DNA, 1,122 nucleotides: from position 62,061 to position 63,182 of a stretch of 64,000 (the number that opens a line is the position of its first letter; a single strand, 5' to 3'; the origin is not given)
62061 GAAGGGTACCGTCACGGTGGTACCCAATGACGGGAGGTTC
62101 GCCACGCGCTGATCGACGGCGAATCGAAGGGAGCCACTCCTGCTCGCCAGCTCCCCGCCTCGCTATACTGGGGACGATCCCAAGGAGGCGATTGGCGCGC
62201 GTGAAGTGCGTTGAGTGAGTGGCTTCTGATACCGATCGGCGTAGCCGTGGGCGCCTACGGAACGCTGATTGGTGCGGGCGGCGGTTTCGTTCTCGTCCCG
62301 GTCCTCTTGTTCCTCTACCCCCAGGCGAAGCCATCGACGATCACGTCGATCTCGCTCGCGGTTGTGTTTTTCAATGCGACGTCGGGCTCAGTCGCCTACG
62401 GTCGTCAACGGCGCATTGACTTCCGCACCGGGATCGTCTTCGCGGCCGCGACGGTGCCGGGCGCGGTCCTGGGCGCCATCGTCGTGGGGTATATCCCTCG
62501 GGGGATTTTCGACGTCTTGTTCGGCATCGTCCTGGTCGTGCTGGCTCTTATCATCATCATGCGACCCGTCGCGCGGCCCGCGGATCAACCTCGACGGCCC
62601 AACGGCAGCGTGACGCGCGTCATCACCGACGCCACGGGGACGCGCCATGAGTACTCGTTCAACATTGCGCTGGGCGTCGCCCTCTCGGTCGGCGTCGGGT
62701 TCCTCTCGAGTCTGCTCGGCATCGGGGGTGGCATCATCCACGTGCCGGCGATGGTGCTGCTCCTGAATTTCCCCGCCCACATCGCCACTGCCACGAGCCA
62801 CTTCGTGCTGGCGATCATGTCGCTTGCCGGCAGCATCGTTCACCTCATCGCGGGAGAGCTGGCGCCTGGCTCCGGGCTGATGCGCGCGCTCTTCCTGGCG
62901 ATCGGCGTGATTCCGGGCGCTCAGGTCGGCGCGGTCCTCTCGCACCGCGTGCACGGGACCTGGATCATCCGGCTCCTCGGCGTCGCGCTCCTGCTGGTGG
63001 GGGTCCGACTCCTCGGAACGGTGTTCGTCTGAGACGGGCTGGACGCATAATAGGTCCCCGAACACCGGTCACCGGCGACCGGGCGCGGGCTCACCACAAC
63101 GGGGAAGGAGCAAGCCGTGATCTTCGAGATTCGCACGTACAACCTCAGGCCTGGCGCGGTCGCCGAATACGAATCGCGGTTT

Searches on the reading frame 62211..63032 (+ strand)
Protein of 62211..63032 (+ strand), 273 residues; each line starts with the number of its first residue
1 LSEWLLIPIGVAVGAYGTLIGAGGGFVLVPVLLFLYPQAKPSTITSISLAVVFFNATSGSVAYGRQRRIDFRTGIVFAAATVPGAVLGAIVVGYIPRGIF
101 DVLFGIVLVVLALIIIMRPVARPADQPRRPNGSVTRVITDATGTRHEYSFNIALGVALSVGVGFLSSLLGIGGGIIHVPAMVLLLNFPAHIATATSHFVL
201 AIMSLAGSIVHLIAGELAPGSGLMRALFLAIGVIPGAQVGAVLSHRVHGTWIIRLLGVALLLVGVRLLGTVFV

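Call 25: search_protein_families(library=pfam, proteins=[window:62211-63032:+], max_evalue=0.01)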
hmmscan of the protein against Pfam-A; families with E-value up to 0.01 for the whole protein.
window:62211-63032:+ (273 aa): 2 families
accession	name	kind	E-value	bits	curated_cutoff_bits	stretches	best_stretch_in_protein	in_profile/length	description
PF01925.25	TauE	-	2e-47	162.3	32.6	1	6-267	1-237/237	Sulfite exporter TauE/SafE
PF09534.15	Trp_oprn_chp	-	0.0093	16.3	29.6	1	73-166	37-129/180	Tryptophan-associated transmembrane protein (Trp_oprn_chp)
